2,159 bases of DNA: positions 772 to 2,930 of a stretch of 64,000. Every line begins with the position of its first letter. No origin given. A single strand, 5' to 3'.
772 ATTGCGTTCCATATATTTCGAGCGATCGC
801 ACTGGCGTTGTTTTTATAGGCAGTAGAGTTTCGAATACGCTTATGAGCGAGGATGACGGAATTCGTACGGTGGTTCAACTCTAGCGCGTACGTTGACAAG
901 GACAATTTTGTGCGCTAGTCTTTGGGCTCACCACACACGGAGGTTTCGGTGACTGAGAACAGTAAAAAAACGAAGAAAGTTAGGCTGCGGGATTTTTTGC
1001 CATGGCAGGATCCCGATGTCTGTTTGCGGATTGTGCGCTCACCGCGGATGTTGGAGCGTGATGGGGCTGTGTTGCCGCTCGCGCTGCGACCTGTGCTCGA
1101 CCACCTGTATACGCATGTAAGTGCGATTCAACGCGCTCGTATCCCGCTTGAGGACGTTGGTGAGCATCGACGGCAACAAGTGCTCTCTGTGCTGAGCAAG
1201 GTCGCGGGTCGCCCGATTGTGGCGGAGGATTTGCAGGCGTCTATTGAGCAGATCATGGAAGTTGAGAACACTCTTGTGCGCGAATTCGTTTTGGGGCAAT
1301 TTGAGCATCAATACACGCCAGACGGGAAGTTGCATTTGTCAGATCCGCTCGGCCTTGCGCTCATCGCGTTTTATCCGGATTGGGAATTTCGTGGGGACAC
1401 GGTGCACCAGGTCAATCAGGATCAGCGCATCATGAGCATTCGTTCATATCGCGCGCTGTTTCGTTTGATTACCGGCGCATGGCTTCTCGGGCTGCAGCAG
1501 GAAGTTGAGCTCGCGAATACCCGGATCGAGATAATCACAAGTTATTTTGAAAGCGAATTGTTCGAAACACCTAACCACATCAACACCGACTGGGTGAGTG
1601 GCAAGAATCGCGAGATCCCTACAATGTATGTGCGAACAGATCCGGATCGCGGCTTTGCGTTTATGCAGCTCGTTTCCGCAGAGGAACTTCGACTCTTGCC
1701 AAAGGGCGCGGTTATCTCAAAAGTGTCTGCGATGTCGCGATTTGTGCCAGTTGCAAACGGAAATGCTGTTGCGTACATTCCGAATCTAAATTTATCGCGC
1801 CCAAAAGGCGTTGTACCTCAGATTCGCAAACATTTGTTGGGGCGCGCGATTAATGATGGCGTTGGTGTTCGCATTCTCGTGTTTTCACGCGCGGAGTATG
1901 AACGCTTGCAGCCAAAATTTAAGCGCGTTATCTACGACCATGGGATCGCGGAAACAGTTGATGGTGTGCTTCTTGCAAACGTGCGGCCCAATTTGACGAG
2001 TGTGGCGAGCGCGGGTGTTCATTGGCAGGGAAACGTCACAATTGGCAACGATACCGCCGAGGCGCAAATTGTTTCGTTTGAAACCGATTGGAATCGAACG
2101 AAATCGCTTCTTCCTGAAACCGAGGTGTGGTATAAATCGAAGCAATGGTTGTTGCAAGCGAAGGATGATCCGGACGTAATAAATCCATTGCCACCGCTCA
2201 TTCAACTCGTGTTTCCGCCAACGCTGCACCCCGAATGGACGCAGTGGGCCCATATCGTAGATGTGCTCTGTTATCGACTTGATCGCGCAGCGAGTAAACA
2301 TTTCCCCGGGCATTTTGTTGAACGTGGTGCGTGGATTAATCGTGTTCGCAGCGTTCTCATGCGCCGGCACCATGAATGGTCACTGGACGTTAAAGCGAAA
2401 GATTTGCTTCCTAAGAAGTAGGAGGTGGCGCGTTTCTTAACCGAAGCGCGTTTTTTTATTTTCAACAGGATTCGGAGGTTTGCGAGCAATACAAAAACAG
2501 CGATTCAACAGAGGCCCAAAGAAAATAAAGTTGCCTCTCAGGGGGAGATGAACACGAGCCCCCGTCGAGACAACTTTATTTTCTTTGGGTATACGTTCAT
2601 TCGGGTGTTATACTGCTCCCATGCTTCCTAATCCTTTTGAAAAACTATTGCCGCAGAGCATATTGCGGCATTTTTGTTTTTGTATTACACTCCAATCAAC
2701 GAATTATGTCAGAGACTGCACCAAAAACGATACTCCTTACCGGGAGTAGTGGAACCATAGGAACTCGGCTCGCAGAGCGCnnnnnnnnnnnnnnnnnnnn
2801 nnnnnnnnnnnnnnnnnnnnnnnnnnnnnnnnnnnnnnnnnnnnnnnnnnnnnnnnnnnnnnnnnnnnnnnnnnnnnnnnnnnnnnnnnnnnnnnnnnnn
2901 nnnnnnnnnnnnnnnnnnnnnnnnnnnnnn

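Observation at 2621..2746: Decayed paralog start / possible leader peptide plus terminator placed in front of the 26-kb glycan locus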

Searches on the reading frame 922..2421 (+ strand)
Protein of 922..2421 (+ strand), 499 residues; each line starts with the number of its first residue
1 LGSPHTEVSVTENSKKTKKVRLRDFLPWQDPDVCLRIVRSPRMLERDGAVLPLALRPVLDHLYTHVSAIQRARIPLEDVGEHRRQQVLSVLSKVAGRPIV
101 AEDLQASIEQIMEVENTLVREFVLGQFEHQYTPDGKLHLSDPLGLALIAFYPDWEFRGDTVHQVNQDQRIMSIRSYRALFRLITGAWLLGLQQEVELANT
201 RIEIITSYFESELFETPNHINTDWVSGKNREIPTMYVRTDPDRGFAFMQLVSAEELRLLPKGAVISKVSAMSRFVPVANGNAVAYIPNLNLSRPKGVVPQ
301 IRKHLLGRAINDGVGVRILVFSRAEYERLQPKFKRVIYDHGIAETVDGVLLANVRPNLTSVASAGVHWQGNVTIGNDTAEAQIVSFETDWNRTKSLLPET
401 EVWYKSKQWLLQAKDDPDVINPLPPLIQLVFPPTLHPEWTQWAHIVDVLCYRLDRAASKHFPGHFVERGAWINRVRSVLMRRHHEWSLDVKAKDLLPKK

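Call 18: search_protein_families(library=pfam, proteins=[window:922-2421:+])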
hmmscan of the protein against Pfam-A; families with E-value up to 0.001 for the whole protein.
window:922-2421:+ (499 aa): 0 families

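Call 63: search_protein_families(library=padloc, proteins=[window:922-2421:+], max_evalue=0.1)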
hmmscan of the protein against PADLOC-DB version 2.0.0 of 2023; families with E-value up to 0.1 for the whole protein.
window:922-2421:+ (499 aa): 0 families

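Call 64: search_protein_families(library=phrogs, proteins=[window:922-2421:+], max_evalue=0.1)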
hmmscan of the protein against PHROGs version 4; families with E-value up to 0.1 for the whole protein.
window:922-2421:+ (499 aa): 0 families

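Call 65: search_protein_families(library=ncbifam, proteins=[window:922-2421:+], max_evalue=0.1)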
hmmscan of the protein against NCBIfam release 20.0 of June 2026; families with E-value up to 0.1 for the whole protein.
window:922-2421:+ (499 aa): 0 families

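Call 66: find_homologous_proteins(query=window:922-2421:+, max_evalue=0.00001)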
Query window:922-2421:+ (499 aa): 1 proteins with E <= 0.00001 among 8000 candidates.
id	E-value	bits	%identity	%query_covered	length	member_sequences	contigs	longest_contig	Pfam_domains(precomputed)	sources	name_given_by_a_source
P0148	0.0e+0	1043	100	92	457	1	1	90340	-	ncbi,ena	-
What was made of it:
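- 922..2421 (+): ORFan gene (499 aa from TTG; called as 457 aa) between the family array and the solo module. The only hit among 5.8 billion proteins is itself (call 66).
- On Truncated paralog (gene remnant) of the MLPNPF family: The upstream ORFan has no orthologs (call 66).
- The ORFan upstream gene gave no orthologs, so the test 'does a full-length paralog sit here in relatives?' could not be made (call 66).
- Tried and rejected: Orthologs of the upstream 499-aa gene: none exist (call 66).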

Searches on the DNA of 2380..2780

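Call 8: search_rna_families(source=window, start=2380, end=2780, threshold=evalue, max_evalue=10, show_alignments=3)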
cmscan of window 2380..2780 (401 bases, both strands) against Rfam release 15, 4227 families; matches with E-value up to 10: 7.
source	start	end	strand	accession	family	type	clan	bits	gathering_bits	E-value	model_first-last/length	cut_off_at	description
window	2508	2596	-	RF03659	MIR2871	Gene; miRNA;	-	24.8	99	0.02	1-118/118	no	MIR2871 microRNA precursor family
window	2524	2648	-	RF02653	StyR-143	Gene; sRNA;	-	23.2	176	0.011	1-144/144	no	Salmonella enterica Typhi npcRNA 143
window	2510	2594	+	RF03404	mir-1298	Gene; miRNA;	-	20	70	0.18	1-104/104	no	mir-1298 microRNA precursor family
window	2620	2680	-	RF02068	STnc480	Gene; sRNA;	-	17.8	72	5.7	1-72/72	no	Enterobacterial sRNA STnc480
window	2502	2553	-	RF01341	CRISPR-DR30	Gene; CRISPR;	-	16.8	50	1.6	1-38/38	no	CRISPR RNA direct repeat element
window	2406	2462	+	RF02366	Yfr19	Gene; sRNA;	-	16.6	70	8.8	1-82/82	no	Cyanobacterial functional RNA 19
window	2423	2591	-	RF04184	BTnc060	Gene; sRNA;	-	16.1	228.9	4.1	1-213/213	no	Bacteroides sRNA BTnc060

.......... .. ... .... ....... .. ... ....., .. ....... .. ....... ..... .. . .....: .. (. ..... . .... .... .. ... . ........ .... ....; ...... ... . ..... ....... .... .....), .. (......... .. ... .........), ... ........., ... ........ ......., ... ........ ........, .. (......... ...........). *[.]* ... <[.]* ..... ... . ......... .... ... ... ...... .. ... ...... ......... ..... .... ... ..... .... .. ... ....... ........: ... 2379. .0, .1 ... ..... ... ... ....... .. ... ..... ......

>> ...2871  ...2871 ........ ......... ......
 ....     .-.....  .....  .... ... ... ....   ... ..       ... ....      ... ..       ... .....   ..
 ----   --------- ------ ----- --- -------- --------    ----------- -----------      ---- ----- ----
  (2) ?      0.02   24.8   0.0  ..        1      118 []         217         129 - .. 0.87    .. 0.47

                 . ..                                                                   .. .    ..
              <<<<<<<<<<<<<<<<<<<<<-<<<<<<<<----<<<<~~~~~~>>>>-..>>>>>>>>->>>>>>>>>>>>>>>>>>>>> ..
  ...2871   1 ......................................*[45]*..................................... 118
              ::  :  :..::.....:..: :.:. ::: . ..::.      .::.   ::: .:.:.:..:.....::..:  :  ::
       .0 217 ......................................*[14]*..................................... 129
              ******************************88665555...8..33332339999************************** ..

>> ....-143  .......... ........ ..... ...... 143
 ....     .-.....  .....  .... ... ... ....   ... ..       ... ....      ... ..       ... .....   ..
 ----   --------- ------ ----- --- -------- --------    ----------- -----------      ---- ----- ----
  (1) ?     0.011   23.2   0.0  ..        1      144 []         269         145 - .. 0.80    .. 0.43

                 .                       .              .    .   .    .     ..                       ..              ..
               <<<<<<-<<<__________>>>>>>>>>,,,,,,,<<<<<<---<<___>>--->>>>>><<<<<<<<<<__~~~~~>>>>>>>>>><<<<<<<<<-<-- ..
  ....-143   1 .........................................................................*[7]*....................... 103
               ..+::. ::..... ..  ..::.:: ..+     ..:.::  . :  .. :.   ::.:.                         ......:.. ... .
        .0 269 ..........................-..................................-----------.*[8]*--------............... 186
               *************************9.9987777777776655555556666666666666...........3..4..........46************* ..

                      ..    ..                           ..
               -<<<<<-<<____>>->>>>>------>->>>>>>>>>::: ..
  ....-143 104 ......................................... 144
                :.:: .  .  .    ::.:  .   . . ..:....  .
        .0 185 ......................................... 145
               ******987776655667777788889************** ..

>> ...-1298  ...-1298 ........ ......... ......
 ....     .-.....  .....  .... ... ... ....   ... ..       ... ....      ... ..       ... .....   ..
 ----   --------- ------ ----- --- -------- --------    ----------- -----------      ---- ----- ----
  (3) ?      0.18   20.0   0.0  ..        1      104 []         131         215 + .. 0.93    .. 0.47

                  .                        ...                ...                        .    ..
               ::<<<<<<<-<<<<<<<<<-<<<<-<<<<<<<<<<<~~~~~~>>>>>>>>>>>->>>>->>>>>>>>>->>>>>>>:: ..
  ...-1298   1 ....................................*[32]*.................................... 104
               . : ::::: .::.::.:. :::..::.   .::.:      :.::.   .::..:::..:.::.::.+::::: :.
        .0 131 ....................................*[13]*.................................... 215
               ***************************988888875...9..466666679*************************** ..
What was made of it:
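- There is no Rfam match (call 8).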
